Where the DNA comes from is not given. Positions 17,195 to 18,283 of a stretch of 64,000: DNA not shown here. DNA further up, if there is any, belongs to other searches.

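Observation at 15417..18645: GntR regulon defined by two identical operators: ADH, desaturase, micro-membrane protein and DUF6166-like protein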

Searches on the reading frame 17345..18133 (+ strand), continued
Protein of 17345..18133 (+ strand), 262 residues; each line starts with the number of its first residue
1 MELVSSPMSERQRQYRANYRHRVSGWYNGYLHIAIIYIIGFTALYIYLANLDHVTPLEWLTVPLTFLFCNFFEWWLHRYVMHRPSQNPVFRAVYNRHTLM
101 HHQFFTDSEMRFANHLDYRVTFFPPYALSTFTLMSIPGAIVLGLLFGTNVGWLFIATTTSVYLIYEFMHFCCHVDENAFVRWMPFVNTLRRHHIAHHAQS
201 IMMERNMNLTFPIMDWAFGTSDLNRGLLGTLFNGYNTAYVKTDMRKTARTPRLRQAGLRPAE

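Call 37: get_annotated_region(hit=H8, flank=9000)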
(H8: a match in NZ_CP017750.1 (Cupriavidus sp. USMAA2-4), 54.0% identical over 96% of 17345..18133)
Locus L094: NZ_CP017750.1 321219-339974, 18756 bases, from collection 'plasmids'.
description: Cupriavidus sp. USMAA2-4 isolate pure plasmid unnamed1, complete sequence
organism: Cupriavidus sp. USMAA2-4 (NCBI taxid 876364)
taxonomy: Bacteria; Pseudomonadota; Betaproteobacteria; Burkholderiales; Burkholderiaceae; Cupriavidus; Cupriavidus sp. USMAA2-4
host: -; source: cell culture,Sungai Pinang, Penang, Malaysia; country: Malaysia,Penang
typing (MOB-suite, as given by PLSDB): mobilizable; relaxase MOBP
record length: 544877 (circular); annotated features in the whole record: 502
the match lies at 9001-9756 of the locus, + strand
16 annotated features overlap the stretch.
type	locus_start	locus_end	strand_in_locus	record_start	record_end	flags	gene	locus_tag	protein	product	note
CDS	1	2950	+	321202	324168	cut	-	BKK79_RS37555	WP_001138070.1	Tn3 family transposase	-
CDS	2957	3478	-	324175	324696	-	-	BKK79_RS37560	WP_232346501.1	hypothetical protein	-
CDS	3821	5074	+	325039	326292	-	-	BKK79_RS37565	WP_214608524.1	ABC transporter substrate-binding protein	-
CDS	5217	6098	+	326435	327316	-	-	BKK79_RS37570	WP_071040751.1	branched-chain amino acid ABC transporter permease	GO:0015803 - branched-chain amino acid transport [Evidence IEA]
CDS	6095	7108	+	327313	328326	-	-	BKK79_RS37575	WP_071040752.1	branched-chain amino acid ABC transporter permease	GO:0015803 - branched-chain amino acid transport [Evidence IEA]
CDS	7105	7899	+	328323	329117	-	-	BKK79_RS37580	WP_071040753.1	ATP-binding cassette domain-containing protein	-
CDS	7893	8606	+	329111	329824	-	-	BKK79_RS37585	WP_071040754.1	ATP-binding cassette domain-containing protein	-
CDS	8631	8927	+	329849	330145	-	-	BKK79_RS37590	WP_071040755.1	DUF6166 domain-containing protein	-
CDS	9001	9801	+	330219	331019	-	-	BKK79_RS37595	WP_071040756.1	sterol desaturase family protein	GO:0008610 - lipid biosynthetic process [Evidence IEA]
CDS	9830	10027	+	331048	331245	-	-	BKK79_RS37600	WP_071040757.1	hypothetical protein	-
CDS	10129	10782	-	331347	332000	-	-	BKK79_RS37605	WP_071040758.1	GntR family transcriptional regulator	-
CDS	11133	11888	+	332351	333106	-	-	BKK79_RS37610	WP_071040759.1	SDR family NAD(P)-dependent oxidoreductase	-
CDS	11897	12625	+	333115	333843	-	-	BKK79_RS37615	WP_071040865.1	alpha/beta hydrolase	-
CDS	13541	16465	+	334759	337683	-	-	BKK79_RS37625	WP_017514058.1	Tn3 family transposase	-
CDS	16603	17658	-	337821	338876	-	-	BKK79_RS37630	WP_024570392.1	DMT family transporter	GO:0055085 - transmembrane transport [Evidence IEA]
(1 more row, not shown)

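Call 38: get_annotated_region(hit=H1, flank=9000)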
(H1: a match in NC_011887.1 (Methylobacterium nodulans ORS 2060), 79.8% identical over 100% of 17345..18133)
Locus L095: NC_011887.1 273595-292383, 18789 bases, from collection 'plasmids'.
description: Methylobacterium nodulans ORS 2060 plasmid pMNOD02, complete sequence
organism: Methylobacterium nodulans ORS 2060 (NCBI taxid 460265)
taxonomy: Bacteria; Pseudomonadota; Alphaproteobacteria; Hyphomicrobiales; Methylobacteriaceae; Methylobacterium; Methylobacterium nodulans; Methylobacterium nodulans ORS 2060
host: -; source: -; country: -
typing (MOB-suite, as given by PLSDB): non-mobilizable
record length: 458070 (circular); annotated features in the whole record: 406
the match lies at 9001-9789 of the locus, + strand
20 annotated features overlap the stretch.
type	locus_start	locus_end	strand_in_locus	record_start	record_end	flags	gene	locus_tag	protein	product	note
CDS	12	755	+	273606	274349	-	-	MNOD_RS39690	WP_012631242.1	enoyl-CoA hydratase/isomerase family protein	-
CDS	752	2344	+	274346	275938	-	-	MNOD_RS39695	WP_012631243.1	CoA-transferase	-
CDS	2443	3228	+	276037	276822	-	-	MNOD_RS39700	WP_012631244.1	ABC transporter ATP-binding protein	-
CDS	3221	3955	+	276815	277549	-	-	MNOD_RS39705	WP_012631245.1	ABC transporter ATP-binding protein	-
CDS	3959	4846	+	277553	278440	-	-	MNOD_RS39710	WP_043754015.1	branched-chain amino acid ABC transporter permease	-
CDS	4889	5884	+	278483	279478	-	-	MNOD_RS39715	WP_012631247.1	branched-chain amino acid ABC transporter permease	GO:0015803 - branched-chain amino acid transport [Evidence IEA]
CDS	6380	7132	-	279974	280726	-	-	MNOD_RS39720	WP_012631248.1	GntR family transcriptional regulator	-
CDS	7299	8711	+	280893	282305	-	-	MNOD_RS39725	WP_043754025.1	MFS transporter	GO:0055085 - transmembrane transport [Evidence IEA]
CDS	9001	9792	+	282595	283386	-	-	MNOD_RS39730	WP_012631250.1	sterol desaturase family protein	GO:0008610 - lipid biosynthetic process [Evidence IEA]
CDS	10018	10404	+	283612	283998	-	-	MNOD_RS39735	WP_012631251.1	hypothetical protein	-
CDS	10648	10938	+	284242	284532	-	-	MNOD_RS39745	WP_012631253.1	DUF6166 domain-containing protein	-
CDS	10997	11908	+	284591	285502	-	panB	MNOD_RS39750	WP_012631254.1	3-methyl-2-oxobutanoate hydroxymethyltransferase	GO:0015940 - pantothenate biosynthetic process [Evidence IEA]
CDS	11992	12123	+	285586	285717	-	-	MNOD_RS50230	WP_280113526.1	hypothetical protein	-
CDS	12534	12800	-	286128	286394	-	-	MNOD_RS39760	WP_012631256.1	hypothetical protein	-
CDS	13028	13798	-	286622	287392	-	-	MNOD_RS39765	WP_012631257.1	class I SAM-dependent methyltransferase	GO:0032259 - methylation [Evidence IEA]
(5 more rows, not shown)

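Call 40: search_solved_structures(query=L023:7965-8747:+, max_evalue=1e-15)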
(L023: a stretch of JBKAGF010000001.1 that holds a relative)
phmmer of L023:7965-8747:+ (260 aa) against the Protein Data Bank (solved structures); distinct sequences matched with E-value up to 1e-15: 4.
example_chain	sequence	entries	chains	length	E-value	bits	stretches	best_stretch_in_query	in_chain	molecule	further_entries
4uhh_A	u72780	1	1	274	1.5e-21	80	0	12-131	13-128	ESTERASE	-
4uhc_A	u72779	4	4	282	1.7e-21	79.9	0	12-131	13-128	ESTERASE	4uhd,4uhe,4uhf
4rnc_A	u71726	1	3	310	1.1e-18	70.7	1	16-251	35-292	Esterase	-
7yii_A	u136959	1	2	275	1.1e-17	67.4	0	29-249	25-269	Non-heme haloperoxidase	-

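Call 41: search_solved_structures(query=window:17345-18133:+, max_evalue=1)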
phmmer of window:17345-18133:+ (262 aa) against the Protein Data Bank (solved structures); distinct sequences matched with E-value up to 1: 1.
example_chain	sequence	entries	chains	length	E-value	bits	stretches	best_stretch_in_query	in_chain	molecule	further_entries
8wo7_A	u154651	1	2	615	0.82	12.3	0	110-161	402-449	Adenine/guanine permease AZG1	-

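Call 42: search_protein_families(library=ncbifam, proteins=[L038:3224-4648:+, L038:6851-7750:+, L076:6498-7331:+, L061:3771-4472:-, L066:5824-6219:+, L023:7965-8747:+, L092:10463-11503:+, L081:3527-4801:-], max_evalue=0.00001)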
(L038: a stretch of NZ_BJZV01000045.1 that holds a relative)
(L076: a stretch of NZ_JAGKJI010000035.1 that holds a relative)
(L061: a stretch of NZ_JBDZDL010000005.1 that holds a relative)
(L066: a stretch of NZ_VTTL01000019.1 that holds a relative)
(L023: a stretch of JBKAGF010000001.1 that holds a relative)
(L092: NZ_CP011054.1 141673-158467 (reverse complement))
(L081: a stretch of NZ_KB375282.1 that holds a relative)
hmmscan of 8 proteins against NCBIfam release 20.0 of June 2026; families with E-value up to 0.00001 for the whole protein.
L038:3224-4648:+ (474 aa): 48 families (the best 25 are shown)
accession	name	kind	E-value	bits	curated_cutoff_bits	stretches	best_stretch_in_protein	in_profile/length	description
TIGR00895.1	2A0115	subfamily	7.4e-84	282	418.55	1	38-434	7-398/398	aromatic acid/H+ symport family MFS transporter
NF008586.0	PRK11551.1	equivalog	5.5e-61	206.8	410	2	270-465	204-398/406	3-(3-hydroxy-phenyl)propionate transporter MhpT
TIGR00898.1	2A0119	subfamily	2.6e-60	204.6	550.75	1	56-433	94-469/506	cation transport protein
NF053517.1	HbztTptrPcaK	equivalog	2e-50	172.1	770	1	35-458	6-424/437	4-hydroxybenzoate transporter PcaK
TIGR00879.1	SP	subfamily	9.9e-39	133.3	237.8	1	51-472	60-510/510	sugar porter family MFS transporter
TIGR00893.1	2A0114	subfamily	5.1e-38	131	395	1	73-456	19-394/399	D-galactonate transporter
TIGR00891.1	2A0112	subfamily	1.8e-35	122.8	552.9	1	42-428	6-382/405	sialate:H+ symport family MFS transporter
NF052357.1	GlucTporGlcPStph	equivalog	2.3e-32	112.4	750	1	47-473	6-434/445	glucose transporter GlcP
TIGR01299.1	synapt_SV2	subfamily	3.9e-31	107.7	637.3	2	43-247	162-379/742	synaptic vesicle protein SV2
TIGR00887.1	2A0109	equivalog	1.5e-29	103.3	610.3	2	201-473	203-500/502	phosphate:H+ symporter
NF003024.0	PRK03893.1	subfamily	2.2e-27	96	604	1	42-243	15-215/497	sialate:H+ symport family MFS transporter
NF007484.0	PRK10077.1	equivalog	6e-21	74.8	608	1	69-471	41-467/480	D-xylose transporter XylE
NF008963.0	PRK12307.1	equivalog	2e-20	73.4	637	1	43-235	13-205/426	MFS transporter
TIGR00883.1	2A0106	subfamily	6.3e-20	71.6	443.45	1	91-436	43-380/400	metabolite/H+ symporter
NF007782.0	PRK10473.1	subfamily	2e-17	63.4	417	1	71-223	26-178/394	MdtL family multidrug efflux MFS transporter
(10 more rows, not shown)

L038:6851-7750:+ (299 aa): 2 families
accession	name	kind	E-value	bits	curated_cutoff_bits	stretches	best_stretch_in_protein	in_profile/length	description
NF001452.0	PRK00311.1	subfamily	1.6e-93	312.9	272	1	18-279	4-266/267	3-methyl-2-oxobutanoate hydroxymethyltransferase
TIGR00222.1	panB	equivalog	3.6e-86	288.9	207.55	1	20-280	4-264/264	3-methyl-2-oxobutanoate hydroxymethyltransferase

L076:6498-7331:+ (277 aa): 2 families
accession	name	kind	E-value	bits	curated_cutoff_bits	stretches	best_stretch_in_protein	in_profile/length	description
TIGR01762.1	chlorin-enz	subfamily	1.9e-26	93.1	226.3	1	5-216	3-252/288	chlorinating enzyme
NF045813.1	DxPntBtaHylase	equivalog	2.8e-08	33.4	550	1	69-227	93-259/285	1-deoxypentalenic acid 11-beta-hydroxylase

L061:3771-4472:- (233 aa): 0 families

L066:5824-6219:+ (131 aa): 0 families

L023:7965-8747:+ (260 aa): 21 families
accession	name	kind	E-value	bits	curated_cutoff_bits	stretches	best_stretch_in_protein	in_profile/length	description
NF051488.1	bifunc_PcaDC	exception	1.5e-31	109.9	390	2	21-133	7-115/375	bifunctional 3-oxoadipate enol-lactonase/4-carboxymuconolactone decarboxylase PcaDC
TIGR02427.1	protocat_pcaD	equivalog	3.3e-27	95.5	255.85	2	25-133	10-116/251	3-oxoadipate enol-lactonase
NF051487.1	bifunc_PcaCD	exception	1e-25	90.7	430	2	26-130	170-272/413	bifunctional 4-carboxymuconolactone decarboxylase/3-oxoadipate enol-lactonase PcaCD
TIGR01738.1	bioH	equivalog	1.1e-21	77.5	206.95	2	27-136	3-105/245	pimeloyl-ACP methyl ester esterase BioH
NF011457.0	PRK14875.1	equivalog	1.3e-20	73.8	307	2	21-131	125-233/372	acetoin dehydrogenase dihydrolipoyllysine-residue acetyltransferase subunit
TIGR03695.1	menH_SHCHC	equivalog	1e-19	71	208.55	1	28-134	2-109/252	2-succinyl-6-hydroxy-2,4-cyclohexadiene-1-carboxylate synthase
NF004514.1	PRK05855.1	equivalog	2.2e-19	69.5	455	1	15-129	9-126/578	SDR family oxidoreductase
NF050089.1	i_nPHAscl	equivalog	6.9e-17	61.4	300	1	26-126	16-114/288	intracellular short-chain-length polyhydroxyalkanoate depolymerase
TIGR03056.1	bchO_mg_che_rel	equivalog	4.4e-14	52.2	172.55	1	5-113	5-113/278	alpha/beta fold hydrolase BchO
NF052610.1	macro_16_ester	equivalog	3.1e-12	46.4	420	1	184-234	213-263/281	alpha/beta fold macrolide esterase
NF053693.1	esterase_mleCBF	exception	1.3e-11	44.4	564.5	1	185-235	212-262/279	CBF family alpha/beta fold macrolide esterase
TIGR03611.1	RutD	equivalog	1.3e-11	44.3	238.5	1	19-127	4-111/258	pyrimidine utilization protein D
NF045945.1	ProImpepLactob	equivalog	8e-11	42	400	0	21-131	20-133/293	proline iminopeptidase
NF008340.0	PRK11126.1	equivalog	1.6e-10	40.7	261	1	25-125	11-108/255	2-succinyl-6-hydroxy-2,4-cyclohexadiene-1-carboxylate synthase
TIGR01250.1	pro_imino_pep_2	subfamily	6.6e-10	39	167.65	0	184-250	221-286/288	proline iminopeptidase-family hydrolase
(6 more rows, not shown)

L092:10463-11503:+ (346 aa): 2 families
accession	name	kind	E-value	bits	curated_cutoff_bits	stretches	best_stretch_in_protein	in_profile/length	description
NF037995.1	TRAP_S1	subfamily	3.2e-20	72.6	50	1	48-306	9-267/271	TRAP transporter substrate-binding protein DctP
TIGR00787.1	dctP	subfamily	8.7e-15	54.8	175.05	1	53-291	13-252/257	DctP family TRAP transporter solute-binding subunit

L081:3527-4801:- (424 aa): 3 families
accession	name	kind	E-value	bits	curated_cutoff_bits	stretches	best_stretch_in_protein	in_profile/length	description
TIGR03669.1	urea_ABC_arch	equivalog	5.1e-19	68.5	494.8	1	36-342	2-298/375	urea ABC transporter substrate-binding protein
TIGR03407.1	urea_ABC_UrtA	exception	4.9e-18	65.2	492.75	1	36-370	2-325/361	urea ABC transporter substrate-binding protein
NF011933.0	PRK15404.1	subfamily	2e-13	50.2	477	1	23-339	15-320/370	high-affinity branched-chain amino acid ABC transporter substrate-binding protein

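Call 43: search_protein_families(library=pfam, proteins=[L038:3224-4648:+, L038:6851-7750:+, L076:6498-7331:+, L061:3771-4472:-, L066:5824-6219:+, L092:10463-11503:+, L081:3527-4801:-], max_evalue=0.001)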
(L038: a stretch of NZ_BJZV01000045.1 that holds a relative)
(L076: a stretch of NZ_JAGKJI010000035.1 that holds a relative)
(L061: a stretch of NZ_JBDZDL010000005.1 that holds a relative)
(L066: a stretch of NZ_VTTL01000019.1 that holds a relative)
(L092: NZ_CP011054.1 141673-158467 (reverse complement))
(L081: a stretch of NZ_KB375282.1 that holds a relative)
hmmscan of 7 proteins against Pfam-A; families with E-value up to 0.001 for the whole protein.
L038:3224-4648:+ (474 aa): 4 families
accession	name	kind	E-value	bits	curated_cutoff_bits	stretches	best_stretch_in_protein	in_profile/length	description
PF07690.21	MFS_1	-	8.6e-53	179.9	33.4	2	56-351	4-268/347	Major Facilitator Superfamily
PF00083.30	Sugar_tr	-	5e-52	177.7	22.3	1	80-473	43-449/452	Sugar (and other) transporter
PF06779.20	MFS_4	-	5.9e-10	39.5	26.3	2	66-226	11-175/364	Uncharacterised MFS-type transporter YbfB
PF12832.13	MFS_1_like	-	1.4e-07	31.4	25.2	1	64-434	15-362/373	MFS_1 like family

L038:6851-7750:+ (299 aa): 1 family
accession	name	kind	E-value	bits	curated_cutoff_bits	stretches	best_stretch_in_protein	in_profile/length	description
PF02548.21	Pantoate_transf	-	1.3e-96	323.4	28.7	1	19-274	2-258/259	Ketopantoate hydroxymethyltransferase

L076:6498-7331:+ (277 aa): 1 family
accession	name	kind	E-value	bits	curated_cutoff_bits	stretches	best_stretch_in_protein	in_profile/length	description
PF05721.19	PhyH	-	1.4e-30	107.6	22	1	4-204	12-212/213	Phytanoyl-CoA dioxygenase (PhyH)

L061:3771-4472:- (233 aa): 1 family
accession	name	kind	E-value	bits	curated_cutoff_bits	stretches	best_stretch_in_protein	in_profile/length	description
PF03992.22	ABM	-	1.3e-13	51.3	23.1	1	16-91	1-77/78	Antibiotic biosynthesis monooxygenase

L066:5824-6219:+ (131 aa): 0 families

L092:10463-11503:+ (346 aa): 1 family
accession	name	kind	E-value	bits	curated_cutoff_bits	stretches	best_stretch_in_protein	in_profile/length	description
PF03480.18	DctP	-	1e-31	110.8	23.4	1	48-316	8-276/286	Bacterial extracellular solute-binding protein, family 7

L081:3527-4801:- (424 aa): 3 families
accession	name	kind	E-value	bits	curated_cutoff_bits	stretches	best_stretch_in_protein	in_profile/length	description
PF13458.12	Peripla_BP_6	-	2e-62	212.3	31.7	1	34-379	1-334/343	Periplasmic binding protein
PF13433.12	Peripla_BP_5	-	1.7e-20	73.9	27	1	36-365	2-317/363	Periplasmic binding protein domain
PF01094.35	ANF_receptor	-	1.1e-07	31.7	25.4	1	57-259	5-205/353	Receptor family ligand binding region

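Call 74: find_encoding_contigs(protein=P0094, flank=9000, max_places=1)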
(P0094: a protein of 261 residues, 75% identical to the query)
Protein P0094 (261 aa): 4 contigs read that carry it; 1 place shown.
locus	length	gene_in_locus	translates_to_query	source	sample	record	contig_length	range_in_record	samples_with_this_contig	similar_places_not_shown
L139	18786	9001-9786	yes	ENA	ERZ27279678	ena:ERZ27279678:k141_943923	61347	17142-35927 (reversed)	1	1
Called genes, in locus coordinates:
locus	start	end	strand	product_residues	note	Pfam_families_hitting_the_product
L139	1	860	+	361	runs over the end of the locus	PF08379:Bact_transglu_N, PF01841:Transglut_core, PF09899:DUF2126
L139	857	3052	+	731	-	PF09899:DUF2126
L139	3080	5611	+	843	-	PF04174:CP_ATPgrasp_1, PF14403:CP_ATPgrasp_2, PF04168:Alpha-E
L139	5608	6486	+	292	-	PF08379:Bact_transglu_N, PF01841:Transglut_core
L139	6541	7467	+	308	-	-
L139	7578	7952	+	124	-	-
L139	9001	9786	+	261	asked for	PF04116:FA_hydroxylase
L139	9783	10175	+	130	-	-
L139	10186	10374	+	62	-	-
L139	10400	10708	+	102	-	PF19663:DUF6166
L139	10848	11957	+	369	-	PF08240:ADH_N, PF16912:Glu_dehyd_C, PF00107:ADH_zinc_N, PF13602:ADH_zinc_N_2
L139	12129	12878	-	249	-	PF00392:GntR, PF07729:FCD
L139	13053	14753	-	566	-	PF00672:HAMP, PF00015:MCPsignal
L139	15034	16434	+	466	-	PF06751:EutB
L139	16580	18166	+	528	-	PF02310:B12-binding (weak), PF04055:Radical_SAM, PF13282:DUF4070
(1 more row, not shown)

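Call 75: find_encoding_contigs(protein=P0056, flank=9000, max_places=1)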
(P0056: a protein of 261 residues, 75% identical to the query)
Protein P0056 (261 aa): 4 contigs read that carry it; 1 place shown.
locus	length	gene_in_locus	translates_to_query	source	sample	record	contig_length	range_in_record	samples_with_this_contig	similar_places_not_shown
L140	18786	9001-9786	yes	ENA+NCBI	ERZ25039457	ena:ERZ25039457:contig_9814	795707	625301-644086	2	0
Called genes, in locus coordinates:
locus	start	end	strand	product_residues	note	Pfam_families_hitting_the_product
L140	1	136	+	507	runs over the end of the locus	PF08666:SAF, PF04295:GD_AH_second, PF20629:GD_AH_C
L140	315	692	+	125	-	PF01710:HTH_Tnp_IS630, PF13542:HTH_Tnp_ISL3 (faint), PF13384:HTH_23 (faint), PF13551:HTH_29 (faint), PF13565:HTH_32 (weak)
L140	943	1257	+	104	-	PF13358:DDE_3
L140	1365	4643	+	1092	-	PF08379:Bact_transglu_N, PF01841:Transglut_core, PF09899:DUF2126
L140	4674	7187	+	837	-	PF04174:CP_ATPgrasp_1, PF14403:CP_ATPgrasp_2, PF04168:Alpha-E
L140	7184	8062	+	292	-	PF08379:Bact_transglu_N, PF01841:Transglut_core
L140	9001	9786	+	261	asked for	PF04116:FA_hydroxylase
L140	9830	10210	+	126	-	-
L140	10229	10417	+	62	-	-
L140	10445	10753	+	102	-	PF19663:DUF6166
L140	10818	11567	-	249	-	PF00392:GntR, PF07729:FCD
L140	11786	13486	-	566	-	PF00672:HAMP, PF00015:MCPsignal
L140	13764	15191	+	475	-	PF06751:EutB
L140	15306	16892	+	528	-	PF04055:Radical_SAM, PF13282:DUF4070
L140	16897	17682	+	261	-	PF05985:EutC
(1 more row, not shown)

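Call 76: find_encoding_contigs(protein=P0069, flank=9000, max_places=1)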
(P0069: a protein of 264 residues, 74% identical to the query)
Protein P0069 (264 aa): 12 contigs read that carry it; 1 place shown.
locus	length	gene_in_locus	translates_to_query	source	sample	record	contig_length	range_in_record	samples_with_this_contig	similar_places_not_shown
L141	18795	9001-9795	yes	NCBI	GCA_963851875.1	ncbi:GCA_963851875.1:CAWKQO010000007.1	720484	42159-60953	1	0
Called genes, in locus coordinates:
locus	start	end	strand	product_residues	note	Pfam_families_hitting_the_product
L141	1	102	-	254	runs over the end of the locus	PF20866:MdcG_N, PF10620:MdcG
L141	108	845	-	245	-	PF06833:MdcE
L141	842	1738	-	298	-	PF01039:Carboxyl_trans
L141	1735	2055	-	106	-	PF06857:ACP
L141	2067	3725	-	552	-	PF16957:Mal_decarbox_Al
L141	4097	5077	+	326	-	PF03401:TctC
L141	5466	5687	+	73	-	PF07331:TctB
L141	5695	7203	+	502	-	PF01970:TctA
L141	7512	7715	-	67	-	-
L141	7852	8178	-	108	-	-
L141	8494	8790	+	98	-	PF19663:DUF6166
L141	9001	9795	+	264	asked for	PF04116:FA_hydroxylase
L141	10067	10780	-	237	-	PF00392:GntR, PF07729:FCD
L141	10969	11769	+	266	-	PF02548:Pantoate_transf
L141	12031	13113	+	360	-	PF03480:DctP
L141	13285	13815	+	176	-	PF04290:DctQ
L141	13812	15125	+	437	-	PF06808:DctM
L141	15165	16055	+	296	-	PF05721:PhyH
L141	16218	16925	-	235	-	PF01965:DJ-1_PfpI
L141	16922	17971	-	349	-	PF00795:CN_hydrolase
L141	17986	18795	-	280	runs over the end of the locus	PF01978:TrmB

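Call 80: search_solved_structures(query=L141:12031-13113:+, max_evalue=1e-10)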
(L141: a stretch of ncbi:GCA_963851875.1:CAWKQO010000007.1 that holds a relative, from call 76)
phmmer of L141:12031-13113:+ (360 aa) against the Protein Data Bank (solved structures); distinct sequences matched with E-value up to 1e-10: 56.
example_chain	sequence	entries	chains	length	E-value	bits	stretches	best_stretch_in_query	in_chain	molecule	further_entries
2hzk_A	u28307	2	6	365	2.2e-43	151.9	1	6-341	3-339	TRAP-T family sorbitol/mannitol transporter, periplasmic binding protein, SmoM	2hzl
2zzv_A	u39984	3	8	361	6.7e-35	123.9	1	17-311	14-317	ABC transporter, solute-binding protein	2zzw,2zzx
5cm6_A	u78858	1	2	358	1.2e-34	123.1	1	27-339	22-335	TRAP dicarboxylate transporter-DctP subunit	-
7ug8_A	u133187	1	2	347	2.3e-33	118.9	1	34-340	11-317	Ketoacid-binding protein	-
4yzz_A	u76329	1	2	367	2.2e-32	115.6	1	7-340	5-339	TRAP TRANSPORTER SOLUTE BINDING PROTEIN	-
4yic_A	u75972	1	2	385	2.8e-32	115.3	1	7-340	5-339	TRAP TRANSPORTER SOLUTE BINDING PROTEIN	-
4pet_A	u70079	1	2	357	3.2e-32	115.1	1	29-271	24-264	Extracellular solute-binding protein, family 7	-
4pe3_A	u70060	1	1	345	2.4e-28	102.3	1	26-297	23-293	TRAP dicarboxylate transporter-DctP subunit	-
7e9y_A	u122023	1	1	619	1.3e-27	99.9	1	28-214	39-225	Lactate-binding periplasmic protein TTHA0766,Lactate-binding periplasmic protein TTHA0766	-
8zmz_A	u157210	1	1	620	5.3e-25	91.4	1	28-216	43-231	Lactate-binding periplasmic protein TTHA0766,Red fluorescent protein drFP583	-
4x8r_A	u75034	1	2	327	1e-22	83.9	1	44-273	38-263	TRAP dicarboxylate transporter, DctP subunit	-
4p47_A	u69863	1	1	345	8.2e-21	77.6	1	25-308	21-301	TRAP dicarboxylate transporter, DctP subunit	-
4ovt_A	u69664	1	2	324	1.6e-20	76.6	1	48-306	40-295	TRAP dicarboxylate transporter, DctP subunit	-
4n8y_A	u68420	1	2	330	1e-19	74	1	52-272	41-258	Putative TRAP-type C4-dicarboxylate transport system, binding periplasmic protein (DctP su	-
8t9t_A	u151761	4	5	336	2.4e-17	66.2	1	11-309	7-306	Isethionate-binding periplasmic protein DctP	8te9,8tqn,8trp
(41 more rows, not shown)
